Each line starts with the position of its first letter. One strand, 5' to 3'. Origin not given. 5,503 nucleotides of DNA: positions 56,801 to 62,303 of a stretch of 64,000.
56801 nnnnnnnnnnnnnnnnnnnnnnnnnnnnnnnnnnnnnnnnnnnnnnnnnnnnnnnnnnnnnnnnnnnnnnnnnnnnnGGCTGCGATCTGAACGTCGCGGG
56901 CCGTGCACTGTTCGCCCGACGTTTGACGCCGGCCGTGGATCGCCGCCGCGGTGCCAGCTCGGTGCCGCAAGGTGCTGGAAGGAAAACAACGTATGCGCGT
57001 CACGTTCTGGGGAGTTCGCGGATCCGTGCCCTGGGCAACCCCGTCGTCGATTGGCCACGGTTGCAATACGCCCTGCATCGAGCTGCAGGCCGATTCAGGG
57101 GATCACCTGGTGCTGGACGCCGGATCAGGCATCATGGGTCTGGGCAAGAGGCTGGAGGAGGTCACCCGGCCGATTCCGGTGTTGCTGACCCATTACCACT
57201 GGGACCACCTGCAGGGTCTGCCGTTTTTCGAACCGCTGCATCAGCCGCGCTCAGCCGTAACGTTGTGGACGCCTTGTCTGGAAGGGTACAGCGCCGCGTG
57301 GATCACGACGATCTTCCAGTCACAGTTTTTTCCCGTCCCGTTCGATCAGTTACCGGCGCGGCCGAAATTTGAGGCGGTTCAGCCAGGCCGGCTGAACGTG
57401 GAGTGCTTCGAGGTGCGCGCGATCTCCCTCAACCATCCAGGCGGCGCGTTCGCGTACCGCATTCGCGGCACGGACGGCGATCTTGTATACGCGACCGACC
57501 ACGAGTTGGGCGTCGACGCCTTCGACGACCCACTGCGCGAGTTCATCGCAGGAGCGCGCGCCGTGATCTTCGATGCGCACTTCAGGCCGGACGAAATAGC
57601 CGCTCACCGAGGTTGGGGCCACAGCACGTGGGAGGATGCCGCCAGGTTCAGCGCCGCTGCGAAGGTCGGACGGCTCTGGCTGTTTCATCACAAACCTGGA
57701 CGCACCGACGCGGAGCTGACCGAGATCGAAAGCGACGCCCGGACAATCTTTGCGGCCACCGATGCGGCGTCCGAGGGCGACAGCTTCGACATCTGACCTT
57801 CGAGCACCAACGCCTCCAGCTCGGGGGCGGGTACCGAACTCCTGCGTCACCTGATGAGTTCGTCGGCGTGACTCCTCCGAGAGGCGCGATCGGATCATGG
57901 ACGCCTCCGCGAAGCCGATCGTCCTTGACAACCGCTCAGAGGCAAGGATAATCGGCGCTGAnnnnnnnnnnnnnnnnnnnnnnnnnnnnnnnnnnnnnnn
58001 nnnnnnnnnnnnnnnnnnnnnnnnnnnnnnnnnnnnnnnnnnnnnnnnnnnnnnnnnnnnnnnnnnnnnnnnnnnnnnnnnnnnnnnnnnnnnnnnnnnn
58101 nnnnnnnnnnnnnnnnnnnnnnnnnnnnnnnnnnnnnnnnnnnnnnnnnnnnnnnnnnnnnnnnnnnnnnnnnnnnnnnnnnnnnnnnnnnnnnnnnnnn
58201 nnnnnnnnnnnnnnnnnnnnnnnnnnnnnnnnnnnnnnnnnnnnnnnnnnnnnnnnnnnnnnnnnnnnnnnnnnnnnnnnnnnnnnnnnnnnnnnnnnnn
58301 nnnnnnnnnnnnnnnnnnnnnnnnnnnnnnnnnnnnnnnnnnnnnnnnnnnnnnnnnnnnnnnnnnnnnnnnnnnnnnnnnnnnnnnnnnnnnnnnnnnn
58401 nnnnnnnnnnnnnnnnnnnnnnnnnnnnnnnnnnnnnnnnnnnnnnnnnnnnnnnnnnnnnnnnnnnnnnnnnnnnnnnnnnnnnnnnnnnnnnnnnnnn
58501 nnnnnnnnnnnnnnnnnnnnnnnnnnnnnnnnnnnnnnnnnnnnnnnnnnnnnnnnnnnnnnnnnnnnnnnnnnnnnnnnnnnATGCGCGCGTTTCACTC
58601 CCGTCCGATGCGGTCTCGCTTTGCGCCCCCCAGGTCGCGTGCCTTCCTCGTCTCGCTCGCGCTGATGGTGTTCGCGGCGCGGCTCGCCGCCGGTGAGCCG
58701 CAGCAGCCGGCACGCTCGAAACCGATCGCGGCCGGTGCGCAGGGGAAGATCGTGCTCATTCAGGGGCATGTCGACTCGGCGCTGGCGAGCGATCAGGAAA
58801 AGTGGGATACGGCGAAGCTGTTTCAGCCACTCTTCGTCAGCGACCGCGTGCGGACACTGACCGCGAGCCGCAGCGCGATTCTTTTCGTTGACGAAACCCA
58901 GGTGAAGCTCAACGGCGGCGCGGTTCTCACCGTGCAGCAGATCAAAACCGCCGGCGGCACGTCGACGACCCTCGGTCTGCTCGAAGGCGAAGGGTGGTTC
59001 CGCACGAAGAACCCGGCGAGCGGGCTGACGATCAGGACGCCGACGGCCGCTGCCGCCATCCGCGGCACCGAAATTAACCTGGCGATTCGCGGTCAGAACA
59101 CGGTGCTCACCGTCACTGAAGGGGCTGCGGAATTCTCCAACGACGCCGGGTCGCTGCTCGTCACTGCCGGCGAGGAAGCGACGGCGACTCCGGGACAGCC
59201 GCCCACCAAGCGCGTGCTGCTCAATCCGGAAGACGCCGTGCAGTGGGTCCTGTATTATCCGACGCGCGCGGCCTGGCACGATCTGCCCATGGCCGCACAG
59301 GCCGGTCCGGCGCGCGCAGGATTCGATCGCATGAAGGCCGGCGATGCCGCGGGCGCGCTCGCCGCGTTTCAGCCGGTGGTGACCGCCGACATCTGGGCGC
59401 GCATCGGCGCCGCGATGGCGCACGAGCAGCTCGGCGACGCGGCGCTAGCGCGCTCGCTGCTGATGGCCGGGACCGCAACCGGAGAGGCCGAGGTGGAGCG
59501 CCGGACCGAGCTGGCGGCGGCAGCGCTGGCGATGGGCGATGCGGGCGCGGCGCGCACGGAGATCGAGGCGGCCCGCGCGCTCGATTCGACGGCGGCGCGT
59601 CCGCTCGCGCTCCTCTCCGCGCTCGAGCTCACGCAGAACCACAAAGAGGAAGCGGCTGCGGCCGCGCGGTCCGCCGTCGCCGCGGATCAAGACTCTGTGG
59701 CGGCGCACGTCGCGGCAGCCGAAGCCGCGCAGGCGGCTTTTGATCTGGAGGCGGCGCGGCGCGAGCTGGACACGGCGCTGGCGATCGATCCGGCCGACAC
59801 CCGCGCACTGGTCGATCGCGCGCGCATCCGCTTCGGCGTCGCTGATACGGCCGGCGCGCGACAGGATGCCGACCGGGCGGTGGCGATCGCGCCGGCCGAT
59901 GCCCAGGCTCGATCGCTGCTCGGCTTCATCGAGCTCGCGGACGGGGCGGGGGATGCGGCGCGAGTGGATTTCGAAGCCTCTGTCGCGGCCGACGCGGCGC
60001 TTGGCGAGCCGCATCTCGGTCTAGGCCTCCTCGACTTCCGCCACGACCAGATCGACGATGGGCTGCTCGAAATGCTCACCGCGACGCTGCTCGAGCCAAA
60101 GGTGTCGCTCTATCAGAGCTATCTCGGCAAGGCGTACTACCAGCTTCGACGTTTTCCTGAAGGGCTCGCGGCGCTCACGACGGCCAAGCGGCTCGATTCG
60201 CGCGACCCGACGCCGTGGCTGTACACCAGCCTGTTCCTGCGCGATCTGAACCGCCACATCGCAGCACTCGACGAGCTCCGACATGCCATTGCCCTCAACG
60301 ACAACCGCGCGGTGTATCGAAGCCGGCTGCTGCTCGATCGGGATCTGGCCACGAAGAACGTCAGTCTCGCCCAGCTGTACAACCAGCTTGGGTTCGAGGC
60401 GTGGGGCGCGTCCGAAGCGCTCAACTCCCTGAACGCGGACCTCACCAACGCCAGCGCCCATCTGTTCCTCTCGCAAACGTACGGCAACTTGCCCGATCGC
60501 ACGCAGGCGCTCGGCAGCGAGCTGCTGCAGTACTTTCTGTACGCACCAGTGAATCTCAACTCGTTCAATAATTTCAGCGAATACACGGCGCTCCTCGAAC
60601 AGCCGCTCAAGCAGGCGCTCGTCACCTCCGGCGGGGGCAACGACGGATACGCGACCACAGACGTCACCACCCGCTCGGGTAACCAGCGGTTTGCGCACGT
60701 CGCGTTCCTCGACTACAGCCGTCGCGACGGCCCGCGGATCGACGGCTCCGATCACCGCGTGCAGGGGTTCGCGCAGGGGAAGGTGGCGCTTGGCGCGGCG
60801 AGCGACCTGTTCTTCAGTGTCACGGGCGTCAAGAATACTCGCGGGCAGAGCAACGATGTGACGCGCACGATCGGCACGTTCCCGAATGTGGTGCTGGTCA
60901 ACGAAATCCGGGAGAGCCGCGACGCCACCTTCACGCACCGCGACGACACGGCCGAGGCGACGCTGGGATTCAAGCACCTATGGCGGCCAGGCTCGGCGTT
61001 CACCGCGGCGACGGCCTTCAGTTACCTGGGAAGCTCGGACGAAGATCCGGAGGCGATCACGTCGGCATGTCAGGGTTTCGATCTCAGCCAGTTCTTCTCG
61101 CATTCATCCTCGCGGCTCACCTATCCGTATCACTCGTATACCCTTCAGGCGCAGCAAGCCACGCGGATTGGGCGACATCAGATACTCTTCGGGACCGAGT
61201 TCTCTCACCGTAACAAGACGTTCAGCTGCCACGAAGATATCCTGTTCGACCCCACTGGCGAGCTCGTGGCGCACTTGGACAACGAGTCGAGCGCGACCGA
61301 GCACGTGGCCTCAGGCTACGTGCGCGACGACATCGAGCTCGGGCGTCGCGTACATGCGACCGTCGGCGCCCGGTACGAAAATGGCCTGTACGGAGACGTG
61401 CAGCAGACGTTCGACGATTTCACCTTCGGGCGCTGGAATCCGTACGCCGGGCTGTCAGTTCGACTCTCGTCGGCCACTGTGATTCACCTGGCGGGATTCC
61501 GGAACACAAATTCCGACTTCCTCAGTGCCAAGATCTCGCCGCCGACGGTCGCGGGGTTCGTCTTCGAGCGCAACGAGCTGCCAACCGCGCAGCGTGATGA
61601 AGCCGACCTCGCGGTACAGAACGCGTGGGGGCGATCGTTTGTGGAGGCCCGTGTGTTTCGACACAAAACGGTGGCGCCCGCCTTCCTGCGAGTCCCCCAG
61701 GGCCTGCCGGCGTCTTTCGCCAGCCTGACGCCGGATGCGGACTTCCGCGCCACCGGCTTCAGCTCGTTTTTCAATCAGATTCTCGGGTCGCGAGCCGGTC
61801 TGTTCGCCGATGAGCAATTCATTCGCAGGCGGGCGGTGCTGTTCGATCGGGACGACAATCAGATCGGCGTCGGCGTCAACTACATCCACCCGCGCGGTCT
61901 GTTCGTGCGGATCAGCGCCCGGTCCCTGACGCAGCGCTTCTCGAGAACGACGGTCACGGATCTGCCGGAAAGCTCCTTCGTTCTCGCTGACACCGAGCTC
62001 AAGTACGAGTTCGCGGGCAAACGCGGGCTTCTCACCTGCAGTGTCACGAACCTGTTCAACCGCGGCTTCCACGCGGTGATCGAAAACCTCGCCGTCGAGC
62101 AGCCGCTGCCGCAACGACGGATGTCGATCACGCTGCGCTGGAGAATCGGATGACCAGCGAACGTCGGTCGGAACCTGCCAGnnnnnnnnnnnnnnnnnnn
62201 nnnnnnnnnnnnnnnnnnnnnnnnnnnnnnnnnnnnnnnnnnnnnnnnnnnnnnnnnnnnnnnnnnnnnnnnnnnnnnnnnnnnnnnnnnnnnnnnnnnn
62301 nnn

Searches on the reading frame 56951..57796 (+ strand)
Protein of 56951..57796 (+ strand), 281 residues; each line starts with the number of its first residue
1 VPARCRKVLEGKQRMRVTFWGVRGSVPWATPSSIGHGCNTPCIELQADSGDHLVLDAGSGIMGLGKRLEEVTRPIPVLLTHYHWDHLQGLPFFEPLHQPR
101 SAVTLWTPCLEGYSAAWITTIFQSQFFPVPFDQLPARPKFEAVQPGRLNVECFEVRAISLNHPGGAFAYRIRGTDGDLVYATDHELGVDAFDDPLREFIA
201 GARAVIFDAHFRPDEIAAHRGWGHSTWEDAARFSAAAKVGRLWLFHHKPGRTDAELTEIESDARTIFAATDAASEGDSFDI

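Call 70: search_protein_families(library=pfam, proteins=[window:56951-57796:+], max_evalue=0.001)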
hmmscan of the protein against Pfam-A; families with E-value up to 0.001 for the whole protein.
window:56951-57796:+ (281 aa): 2 families
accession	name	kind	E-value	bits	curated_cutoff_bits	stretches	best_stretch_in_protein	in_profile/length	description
PF12706.13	Lactamase_B_2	-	1.2e-19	71.2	27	1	54-247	4-200/200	Beta-lactamase superfamily domain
PF00753.33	Lactamase_B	-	7.9e-05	23.1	22.7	1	42-102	8-72/196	Metallo-beta-lactamase superfamily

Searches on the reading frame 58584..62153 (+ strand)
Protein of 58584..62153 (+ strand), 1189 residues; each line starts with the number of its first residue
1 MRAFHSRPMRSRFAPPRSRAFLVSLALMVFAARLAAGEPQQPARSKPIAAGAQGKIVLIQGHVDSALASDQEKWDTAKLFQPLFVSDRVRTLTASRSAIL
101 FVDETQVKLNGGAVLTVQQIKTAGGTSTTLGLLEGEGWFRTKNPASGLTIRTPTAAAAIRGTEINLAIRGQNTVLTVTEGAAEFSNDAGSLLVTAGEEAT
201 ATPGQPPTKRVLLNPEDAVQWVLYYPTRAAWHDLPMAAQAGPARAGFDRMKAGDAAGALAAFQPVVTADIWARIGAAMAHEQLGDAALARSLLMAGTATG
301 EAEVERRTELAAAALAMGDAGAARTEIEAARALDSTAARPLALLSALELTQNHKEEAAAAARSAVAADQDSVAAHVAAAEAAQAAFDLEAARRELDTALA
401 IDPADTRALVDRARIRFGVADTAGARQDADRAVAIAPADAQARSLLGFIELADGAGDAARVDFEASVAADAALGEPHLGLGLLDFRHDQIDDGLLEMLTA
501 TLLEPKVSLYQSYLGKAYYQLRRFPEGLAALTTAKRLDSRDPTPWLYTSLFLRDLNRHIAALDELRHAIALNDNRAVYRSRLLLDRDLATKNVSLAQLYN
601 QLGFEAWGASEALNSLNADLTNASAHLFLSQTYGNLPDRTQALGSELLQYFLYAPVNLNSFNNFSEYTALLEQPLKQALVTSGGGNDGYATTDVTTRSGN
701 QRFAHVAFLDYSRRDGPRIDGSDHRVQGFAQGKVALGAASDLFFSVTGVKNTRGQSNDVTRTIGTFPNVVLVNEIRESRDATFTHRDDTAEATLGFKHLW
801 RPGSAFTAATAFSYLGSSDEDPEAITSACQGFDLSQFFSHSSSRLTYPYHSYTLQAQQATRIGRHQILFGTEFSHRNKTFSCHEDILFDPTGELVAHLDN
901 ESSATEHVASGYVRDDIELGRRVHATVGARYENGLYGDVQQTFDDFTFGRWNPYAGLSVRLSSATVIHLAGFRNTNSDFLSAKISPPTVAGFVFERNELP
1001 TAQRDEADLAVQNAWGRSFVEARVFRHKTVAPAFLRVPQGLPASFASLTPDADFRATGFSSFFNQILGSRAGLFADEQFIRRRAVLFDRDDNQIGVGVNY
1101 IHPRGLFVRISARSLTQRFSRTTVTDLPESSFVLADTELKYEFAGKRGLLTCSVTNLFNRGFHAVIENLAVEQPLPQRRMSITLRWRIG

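Call 70: search_protein_families(library=pfam, proteins=[window:58584-62153:+], max_evalue=0.001)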
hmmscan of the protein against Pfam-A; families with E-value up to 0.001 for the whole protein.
window:58584-62153:+ (1189 aa): 5 families
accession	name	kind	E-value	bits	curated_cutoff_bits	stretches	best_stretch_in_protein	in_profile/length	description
PF04773.18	FecR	-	6.6e-13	49.4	24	1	87-182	1-96/97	FecR protein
PF00593.30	TonB_dep_Rec_b-barrel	-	2.7e-07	31.3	27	1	753-963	20-229/436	TonB dependent receptor-like, beta-barrel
PF14905.12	OMP_b-brl_3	-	2.4e-06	27.3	27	1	818-965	20-173/408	Outer membrane protein beta-barrel family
PF14559.12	TPR_19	-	0.00047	20.9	25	0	384-446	3-65/68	Tetratricopeptide repeat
PF13371.12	TPR_9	-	0.0005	20.5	35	1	381-445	4-68/73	Tetratricopeptide repeat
